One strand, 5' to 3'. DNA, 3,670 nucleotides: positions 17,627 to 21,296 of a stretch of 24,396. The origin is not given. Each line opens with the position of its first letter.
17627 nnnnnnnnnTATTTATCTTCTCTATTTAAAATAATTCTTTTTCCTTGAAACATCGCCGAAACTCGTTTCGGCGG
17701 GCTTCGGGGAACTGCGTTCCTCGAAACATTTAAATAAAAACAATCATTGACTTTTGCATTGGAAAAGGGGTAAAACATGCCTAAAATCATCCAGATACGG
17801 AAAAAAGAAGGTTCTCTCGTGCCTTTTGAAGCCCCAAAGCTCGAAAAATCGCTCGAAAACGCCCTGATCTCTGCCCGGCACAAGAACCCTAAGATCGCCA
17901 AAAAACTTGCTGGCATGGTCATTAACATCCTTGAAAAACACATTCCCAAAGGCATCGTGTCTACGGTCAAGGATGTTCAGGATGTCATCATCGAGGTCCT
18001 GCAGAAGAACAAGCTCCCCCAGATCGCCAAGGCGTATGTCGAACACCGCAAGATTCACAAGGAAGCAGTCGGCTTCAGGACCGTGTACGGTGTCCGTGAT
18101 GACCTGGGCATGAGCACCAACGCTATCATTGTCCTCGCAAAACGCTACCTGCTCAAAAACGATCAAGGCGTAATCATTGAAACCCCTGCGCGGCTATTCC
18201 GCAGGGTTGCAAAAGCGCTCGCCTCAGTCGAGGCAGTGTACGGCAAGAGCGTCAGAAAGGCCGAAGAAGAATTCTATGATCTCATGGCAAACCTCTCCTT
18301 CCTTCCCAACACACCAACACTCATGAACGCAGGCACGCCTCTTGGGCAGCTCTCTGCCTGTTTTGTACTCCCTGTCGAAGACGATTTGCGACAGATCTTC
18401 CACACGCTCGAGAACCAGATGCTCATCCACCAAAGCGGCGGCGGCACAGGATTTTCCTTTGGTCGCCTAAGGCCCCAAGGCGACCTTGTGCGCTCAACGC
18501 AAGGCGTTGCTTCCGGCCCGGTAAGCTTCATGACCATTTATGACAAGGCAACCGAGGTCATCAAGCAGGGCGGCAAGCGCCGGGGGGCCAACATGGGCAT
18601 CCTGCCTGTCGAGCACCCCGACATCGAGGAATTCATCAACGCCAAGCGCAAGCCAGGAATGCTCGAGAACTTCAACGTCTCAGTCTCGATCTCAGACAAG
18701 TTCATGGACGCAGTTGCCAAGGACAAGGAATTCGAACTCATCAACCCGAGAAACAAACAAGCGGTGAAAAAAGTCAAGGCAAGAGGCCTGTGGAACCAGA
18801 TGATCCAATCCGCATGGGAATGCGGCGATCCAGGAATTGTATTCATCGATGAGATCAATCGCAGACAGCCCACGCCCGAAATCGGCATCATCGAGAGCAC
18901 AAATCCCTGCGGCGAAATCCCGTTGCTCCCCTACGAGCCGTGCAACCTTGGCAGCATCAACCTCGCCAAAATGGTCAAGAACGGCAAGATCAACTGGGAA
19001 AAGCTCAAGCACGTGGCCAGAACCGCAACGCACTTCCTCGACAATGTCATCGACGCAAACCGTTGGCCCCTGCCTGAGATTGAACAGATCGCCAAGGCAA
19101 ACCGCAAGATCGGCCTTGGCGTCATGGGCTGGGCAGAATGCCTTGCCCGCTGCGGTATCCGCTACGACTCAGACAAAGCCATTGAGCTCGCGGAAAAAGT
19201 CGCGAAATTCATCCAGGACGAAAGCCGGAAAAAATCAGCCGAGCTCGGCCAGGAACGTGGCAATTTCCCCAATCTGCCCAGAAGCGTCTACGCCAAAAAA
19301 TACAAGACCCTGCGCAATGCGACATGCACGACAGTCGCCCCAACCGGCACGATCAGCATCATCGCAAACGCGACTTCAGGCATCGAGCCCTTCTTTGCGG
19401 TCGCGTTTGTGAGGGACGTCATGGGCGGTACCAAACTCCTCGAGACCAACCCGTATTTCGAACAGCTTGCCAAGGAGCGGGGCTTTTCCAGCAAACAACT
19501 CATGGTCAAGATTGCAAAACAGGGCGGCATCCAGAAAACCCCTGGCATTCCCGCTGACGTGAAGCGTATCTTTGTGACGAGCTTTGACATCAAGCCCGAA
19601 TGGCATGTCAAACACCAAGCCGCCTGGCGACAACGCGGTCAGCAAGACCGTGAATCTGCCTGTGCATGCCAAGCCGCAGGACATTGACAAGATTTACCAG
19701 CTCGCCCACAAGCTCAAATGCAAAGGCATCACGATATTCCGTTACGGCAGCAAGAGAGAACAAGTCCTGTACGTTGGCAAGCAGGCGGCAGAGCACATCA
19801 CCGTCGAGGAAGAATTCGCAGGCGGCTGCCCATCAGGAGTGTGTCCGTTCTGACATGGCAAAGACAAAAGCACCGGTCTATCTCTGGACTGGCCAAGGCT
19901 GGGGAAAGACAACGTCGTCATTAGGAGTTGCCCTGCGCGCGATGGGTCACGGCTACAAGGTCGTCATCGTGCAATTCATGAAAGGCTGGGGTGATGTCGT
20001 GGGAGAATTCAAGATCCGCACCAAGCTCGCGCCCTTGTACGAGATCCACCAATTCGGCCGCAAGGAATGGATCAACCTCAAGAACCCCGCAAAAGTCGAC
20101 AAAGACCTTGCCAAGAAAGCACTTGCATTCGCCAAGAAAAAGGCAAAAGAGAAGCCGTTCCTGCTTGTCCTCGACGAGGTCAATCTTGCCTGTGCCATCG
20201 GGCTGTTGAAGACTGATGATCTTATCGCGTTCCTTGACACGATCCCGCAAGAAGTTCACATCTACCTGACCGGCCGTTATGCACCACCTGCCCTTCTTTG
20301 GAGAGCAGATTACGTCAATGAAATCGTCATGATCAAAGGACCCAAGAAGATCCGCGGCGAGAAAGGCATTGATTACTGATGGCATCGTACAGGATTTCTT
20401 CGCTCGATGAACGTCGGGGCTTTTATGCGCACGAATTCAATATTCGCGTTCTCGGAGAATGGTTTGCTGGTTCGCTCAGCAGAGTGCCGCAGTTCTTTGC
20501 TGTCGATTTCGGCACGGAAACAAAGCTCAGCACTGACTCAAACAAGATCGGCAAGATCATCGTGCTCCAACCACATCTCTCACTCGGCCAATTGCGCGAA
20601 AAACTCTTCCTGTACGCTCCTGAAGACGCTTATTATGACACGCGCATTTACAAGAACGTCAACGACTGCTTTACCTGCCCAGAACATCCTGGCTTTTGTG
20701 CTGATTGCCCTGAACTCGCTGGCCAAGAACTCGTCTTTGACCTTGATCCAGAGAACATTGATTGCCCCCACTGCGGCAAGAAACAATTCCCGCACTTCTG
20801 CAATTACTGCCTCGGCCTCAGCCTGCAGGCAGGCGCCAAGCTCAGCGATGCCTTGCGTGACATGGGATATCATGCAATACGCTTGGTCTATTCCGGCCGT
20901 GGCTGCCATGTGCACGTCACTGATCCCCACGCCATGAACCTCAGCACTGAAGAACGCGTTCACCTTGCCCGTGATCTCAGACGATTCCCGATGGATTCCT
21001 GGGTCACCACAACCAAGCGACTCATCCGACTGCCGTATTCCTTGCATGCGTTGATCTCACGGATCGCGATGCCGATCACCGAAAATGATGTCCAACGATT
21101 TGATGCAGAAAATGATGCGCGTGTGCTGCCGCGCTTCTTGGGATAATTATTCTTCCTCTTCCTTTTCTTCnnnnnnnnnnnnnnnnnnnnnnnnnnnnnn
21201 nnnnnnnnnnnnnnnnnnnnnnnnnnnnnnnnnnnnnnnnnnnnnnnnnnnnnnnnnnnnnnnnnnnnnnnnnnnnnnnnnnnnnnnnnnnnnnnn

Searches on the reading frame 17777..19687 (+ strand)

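Call 8: search_protein_families(library=pfam, proteins=[window:17777-19687:+], max_evalue=0.01)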
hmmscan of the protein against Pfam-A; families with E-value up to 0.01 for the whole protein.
window:17777-19687:+ (636 aa): 3 families
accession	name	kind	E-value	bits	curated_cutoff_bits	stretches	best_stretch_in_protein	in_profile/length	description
PF02867.20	Ribonuc_red_lgC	-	2.4e-126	422.9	23.9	1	193-618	1-483/523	Ribonucleotide reductase, barrel domain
PF00317.26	Ribonuc_red_lgN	-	2.6e-25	88.7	28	1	113-190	4-77/77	Ribonucleotide reductase, all-alpha domain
PF03477.21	ATP-cone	-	2.4e-12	47.6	25.8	1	5-96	1-88/88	ATP cone domain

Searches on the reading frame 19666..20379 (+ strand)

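Call 24: search_protein_families(library=pfam, proteins=[window:19666-20379:+], max_evalue=0.01)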
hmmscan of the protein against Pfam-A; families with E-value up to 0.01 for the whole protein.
window:19666-20379:+ (237 aa): 1 family
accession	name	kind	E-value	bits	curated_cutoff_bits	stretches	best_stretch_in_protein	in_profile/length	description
PF02572.21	CobA_CobO_BtuR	-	1.3e-42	146.4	25.7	1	71-237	5-172/172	ATP:corrinoid adenosyltransferase BtuR/CobO/CobP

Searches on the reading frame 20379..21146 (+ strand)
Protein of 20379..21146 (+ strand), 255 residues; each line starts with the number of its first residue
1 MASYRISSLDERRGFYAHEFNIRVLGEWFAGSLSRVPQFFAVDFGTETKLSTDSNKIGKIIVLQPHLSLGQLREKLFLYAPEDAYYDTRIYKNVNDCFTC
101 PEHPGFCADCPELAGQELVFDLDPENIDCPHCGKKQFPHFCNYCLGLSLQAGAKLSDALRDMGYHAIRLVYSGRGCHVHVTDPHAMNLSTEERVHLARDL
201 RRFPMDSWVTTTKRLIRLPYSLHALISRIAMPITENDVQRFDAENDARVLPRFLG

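Call 24: search_protein_families(library=pfam, proteins=[window:20379-21146:+], max_evalue=0.01)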
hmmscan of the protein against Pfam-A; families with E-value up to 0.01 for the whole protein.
window:20379-21146:+ (255 aa): 1 family
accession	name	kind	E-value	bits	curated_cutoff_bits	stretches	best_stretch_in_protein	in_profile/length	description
PF01896.25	DNA_primase_S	-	3.2e-08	34.5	26.8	1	120-198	1-76/163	DNA primase small subunit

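Call 48: search_protein_families(library=ncbifam, proteins=[window:20379-21146:+], max_evalue=0.01)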
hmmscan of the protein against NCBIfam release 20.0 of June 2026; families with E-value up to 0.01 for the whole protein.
window:20379-21146:+ (255 aa): 3 families
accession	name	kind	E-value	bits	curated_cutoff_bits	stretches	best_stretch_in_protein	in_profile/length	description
TIGR00335.1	primase_sml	equivalog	4.8e-18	65.6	143.5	2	115-197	90-171/324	DNA primase catalytic subunit PriS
NF001639.0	PRK00419.1-1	equivalog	5.9e-12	45.2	577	2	65-196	51-171/391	DNA primase small subunit PriS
NF001641.0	PRK00419.1-3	equivalog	1.1e-08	34.5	326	1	114-198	93-182/323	DNA primase small subunit PriS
